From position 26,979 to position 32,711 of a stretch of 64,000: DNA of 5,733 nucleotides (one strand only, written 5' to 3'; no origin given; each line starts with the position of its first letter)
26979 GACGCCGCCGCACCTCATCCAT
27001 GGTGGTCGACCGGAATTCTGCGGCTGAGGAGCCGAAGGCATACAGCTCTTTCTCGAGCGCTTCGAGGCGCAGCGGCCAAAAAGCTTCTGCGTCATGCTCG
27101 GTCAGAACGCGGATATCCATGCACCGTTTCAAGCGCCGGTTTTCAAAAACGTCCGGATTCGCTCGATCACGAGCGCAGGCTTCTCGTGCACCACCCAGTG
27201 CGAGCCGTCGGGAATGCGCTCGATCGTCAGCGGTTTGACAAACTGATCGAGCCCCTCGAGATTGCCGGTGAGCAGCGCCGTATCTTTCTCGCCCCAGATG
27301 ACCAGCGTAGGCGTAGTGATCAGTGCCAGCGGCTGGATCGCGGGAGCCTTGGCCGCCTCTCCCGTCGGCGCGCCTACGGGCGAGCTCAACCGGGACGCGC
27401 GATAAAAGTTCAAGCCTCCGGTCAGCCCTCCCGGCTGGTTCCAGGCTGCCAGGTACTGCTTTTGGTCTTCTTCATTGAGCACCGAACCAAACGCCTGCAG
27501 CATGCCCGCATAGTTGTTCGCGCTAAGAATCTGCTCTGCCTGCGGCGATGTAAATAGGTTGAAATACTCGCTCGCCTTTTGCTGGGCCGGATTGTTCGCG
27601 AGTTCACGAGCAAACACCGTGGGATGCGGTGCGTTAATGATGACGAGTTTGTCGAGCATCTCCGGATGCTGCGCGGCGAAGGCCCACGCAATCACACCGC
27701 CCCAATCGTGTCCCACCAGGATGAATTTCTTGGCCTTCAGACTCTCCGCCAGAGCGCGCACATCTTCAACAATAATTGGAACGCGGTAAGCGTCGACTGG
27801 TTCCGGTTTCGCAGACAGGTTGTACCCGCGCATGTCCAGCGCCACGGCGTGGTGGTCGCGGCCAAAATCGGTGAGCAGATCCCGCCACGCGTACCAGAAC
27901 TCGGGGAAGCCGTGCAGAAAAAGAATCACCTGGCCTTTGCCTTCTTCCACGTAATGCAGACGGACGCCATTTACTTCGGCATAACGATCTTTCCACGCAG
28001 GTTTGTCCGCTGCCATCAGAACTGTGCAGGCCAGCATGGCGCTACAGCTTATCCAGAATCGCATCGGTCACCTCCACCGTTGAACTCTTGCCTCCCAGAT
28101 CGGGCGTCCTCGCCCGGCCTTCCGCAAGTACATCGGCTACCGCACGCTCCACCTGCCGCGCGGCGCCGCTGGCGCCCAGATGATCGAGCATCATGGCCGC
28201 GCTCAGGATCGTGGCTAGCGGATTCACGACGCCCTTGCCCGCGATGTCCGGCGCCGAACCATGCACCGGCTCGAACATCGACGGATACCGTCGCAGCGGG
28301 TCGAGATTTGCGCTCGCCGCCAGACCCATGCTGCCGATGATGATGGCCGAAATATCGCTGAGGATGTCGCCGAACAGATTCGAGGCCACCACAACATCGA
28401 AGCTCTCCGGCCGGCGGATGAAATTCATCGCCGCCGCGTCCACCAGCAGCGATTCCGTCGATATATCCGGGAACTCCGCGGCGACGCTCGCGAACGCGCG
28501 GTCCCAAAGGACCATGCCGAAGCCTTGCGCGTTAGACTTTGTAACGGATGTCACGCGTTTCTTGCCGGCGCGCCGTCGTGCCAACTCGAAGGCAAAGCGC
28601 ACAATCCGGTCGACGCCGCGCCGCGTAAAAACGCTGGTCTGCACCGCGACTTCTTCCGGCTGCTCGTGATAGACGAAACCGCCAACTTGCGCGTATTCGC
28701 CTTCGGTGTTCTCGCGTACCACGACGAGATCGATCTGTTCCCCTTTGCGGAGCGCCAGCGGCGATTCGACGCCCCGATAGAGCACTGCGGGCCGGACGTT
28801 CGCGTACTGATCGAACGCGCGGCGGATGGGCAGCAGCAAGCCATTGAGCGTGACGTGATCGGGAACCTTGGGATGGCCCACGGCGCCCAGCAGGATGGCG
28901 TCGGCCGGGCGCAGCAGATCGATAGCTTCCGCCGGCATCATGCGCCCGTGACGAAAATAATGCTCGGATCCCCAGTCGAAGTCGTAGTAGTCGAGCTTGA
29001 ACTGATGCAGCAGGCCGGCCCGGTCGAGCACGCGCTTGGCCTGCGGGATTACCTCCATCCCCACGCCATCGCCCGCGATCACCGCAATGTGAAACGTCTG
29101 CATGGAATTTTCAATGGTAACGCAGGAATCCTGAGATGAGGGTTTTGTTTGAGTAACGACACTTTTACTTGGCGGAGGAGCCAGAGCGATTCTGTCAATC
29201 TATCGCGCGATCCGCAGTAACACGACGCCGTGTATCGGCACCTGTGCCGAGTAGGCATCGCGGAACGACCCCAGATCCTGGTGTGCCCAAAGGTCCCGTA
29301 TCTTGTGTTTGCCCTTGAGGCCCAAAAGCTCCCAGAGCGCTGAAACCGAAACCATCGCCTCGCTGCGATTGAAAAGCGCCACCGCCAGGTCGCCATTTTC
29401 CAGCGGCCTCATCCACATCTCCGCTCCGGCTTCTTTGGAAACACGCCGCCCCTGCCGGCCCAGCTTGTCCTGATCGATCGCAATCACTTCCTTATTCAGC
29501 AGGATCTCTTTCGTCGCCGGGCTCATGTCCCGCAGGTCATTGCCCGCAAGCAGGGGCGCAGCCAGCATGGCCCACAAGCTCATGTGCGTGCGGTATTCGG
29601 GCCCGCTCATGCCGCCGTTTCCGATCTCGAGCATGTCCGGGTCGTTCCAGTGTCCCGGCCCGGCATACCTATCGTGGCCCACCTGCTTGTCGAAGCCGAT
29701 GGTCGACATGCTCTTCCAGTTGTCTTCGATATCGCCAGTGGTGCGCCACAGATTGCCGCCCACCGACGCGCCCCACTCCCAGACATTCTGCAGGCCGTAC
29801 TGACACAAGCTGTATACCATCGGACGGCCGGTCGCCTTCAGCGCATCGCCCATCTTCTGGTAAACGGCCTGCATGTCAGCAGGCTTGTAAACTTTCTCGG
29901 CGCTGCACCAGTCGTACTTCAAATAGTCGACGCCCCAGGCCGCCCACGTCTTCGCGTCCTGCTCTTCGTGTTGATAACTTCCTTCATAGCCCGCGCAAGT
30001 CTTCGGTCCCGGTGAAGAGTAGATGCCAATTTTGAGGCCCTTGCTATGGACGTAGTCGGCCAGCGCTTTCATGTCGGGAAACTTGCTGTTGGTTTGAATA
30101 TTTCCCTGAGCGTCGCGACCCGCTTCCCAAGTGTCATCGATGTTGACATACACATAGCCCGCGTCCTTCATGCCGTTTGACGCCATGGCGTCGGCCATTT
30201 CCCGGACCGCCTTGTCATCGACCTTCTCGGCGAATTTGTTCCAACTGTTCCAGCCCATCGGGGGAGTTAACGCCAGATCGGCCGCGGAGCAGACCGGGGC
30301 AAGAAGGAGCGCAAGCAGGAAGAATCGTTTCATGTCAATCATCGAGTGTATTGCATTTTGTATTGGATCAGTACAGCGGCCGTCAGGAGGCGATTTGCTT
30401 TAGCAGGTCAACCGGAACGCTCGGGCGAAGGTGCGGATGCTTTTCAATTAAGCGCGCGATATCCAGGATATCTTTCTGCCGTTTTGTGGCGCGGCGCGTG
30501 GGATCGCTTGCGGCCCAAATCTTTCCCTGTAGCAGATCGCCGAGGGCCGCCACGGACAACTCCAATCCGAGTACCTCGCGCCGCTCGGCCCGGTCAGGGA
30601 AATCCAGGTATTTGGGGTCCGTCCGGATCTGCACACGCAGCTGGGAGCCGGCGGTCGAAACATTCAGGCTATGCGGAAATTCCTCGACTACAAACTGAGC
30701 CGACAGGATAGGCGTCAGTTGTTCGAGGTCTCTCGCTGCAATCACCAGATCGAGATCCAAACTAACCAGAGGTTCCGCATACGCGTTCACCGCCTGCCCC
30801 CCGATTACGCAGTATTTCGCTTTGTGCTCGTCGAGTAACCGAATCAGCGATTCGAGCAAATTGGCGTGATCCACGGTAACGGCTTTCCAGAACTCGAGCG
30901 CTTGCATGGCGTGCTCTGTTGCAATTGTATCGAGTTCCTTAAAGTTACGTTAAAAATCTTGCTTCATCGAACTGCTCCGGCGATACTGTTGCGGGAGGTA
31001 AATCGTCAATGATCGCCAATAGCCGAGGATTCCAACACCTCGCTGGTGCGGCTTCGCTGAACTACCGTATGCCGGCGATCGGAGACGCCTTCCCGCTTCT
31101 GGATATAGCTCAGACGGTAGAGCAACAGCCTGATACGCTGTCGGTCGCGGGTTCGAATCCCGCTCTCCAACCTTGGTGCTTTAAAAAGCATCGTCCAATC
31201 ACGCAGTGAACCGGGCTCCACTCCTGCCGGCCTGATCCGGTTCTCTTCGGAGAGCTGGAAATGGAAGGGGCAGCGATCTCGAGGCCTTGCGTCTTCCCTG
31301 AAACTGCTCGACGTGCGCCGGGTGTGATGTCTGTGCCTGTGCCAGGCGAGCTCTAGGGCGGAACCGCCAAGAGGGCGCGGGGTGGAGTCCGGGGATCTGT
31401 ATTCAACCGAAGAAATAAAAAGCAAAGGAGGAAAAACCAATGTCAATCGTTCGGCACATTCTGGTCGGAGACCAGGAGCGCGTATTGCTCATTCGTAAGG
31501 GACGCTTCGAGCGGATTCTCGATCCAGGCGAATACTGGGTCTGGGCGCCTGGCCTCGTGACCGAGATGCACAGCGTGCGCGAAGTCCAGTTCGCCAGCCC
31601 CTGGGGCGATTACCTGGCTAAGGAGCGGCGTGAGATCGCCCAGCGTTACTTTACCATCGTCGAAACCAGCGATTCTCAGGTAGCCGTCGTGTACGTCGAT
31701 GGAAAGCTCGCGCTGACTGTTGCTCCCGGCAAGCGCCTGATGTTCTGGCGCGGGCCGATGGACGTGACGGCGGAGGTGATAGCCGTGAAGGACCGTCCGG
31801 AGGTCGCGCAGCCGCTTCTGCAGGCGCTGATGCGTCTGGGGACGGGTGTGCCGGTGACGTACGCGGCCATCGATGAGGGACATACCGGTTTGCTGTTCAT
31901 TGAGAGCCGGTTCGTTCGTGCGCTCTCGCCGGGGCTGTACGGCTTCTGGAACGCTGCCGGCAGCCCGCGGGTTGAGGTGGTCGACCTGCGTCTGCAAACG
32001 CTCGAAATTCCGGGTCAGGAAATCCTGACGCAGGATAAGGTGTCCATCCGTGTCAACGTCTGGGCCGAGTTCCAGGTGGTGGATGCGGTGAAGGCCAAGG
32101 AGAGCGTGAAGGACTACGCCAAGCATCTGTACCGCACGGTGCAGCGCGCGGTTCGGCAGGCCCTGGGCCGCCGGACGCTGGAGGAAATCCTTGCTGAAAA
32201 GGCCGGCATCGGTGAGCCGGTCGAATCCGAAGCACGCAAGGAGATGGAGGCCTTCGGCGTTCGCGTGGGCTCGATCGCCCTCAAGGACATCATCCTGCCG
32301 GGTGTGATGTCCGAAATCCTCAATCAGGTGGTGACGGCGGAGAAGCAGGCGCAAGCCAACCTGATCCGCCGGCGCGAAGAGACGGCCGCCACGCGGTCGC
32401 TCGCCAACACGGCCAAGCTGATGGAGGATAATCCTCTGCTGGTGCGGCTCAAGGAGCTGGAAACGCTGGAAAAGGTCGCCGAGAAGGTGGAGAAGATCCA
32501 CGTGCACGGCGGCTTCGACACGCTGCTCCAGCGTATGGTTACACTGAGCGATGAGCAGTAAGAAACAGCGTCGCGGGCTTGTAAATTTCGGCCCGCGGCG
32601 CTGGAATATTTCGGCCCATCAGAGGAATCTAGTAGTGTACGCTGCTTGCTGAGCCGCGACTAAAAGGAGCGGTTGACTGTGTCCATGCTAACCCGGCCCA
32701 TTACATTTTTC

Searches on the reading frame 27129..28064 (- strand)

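Call 67: search_protein_families(library=pfam, proteins=[window:27129-28064:-], max_evalue=0.0001)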
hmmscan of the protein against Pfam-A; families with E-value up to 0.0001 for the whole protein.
window:27129-28064:- (311 aa): 3 families
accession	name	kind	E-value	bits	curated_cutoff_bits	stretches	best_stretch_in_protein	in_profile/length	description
PF00561.26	Abhydrolase_1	-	9e-31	107.8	25.8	1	46-296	2-245/245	alpha/beta hydrolase fold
PF12697.13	Abhydrolase_6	-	1.1e-19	72.4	26.3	1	47-301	1-216/217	Alpha/beta hydrolase family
PF12146.15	Hydrolase_4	-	4.1e-11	43.1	27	1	45-145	5-109/239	Serine aminopeptidase, S33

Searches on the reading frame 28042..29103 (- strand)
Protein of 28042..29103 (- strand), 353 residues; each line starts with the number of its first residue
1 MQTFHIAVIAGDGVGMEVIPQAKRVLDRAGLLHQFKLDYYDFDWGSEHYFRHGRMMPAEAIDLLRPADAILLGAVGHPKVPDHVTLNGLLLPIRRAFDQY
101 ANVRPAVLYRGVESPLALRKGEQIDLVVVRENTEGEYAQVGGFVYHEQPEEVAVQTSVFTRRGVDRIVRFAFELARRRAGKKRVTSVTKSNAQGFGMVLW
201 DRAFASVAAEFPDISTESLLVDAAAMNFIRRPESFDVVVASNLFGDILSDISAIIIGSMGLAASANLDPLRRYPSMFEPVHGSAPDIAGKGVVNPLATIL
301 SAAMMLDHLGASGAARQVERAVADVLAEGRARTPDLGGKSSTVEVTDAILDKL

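Call 23: search_protein_families(library=pfam, proteins=[window:28042-29103:-], max_evalue=0.001)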
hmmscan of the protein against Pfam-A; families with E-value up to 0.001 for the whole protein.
window:28042-29103:- (353 aa): 1 family
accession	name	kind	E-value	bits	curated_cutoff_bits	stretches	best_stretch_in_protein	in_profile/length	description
PF00180.25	Iso_dh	-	1.2e-104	350.8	27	1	5-349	1-348/348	Isocitrate/isopropylmalate dehydrogenase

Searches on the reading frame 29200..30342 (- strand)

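Call 23: search_protein_families(library=pfam, proteins=[window:29200-30342:-], max_evalue=0.001)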
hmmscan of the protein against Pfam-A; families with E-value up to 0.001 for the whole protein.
window:29200-30342:- (380 aa): 4 families
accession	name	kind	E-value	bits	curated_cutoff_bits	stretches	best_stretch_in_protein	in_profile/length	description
PF16499.11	Melibiase_2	-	2e-77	260.8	23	1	26-292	1-284/284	Alpha galactosidase A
PF17801.7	Melibiase_C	-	7.6e-21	74.4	22.9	1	306-378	3-71/71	Alpha galactosidase C-terminal beta sandwich domain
PF17450.8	Melibiase_2_C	-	5.7e-08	33.3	22.5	1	295-351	1-63/87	Alpha galactosidase A C-terminal beta sandwich domain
PF10566.15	Glyco_hydro_97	-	1.7e-05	24.8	32.5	1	59-162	44-139/275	Glycoside hydrolase 97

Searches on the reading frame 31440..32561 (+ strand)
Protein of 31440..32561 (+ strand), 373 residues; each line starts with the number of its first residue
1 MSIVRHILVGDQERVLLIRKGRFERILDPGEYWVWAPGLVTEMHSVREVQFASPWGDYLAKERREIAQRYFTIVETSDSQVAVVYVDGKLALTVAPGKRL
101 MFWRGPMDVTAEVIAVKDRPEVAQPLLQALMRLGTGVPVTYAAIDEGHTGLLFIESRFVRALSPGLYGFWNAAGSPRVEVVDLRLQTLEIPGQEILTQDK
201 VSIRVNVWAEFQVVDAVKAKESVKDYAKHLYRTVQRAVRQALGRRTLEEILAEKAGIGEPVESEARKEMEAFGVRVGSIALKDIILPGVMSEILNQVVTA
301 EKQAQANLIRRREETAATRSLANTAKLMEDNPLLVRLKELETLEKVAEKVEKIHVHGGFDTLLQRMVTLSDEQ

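Call 23: search_protein_families(library=pfam, proteins=[window:31440-32561:+], max_evalue=0.001)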
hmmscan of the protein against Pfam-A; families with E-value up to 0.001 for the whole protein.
window:31440-32561:+ (373 aa): 1 family
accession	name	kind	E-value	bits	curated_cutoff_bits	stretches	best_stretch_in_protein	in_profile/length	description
PF01145.31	Band_7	-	4.6e-30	105.4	23.6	1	144-314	3-175/176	SPFH domain / Band 7 family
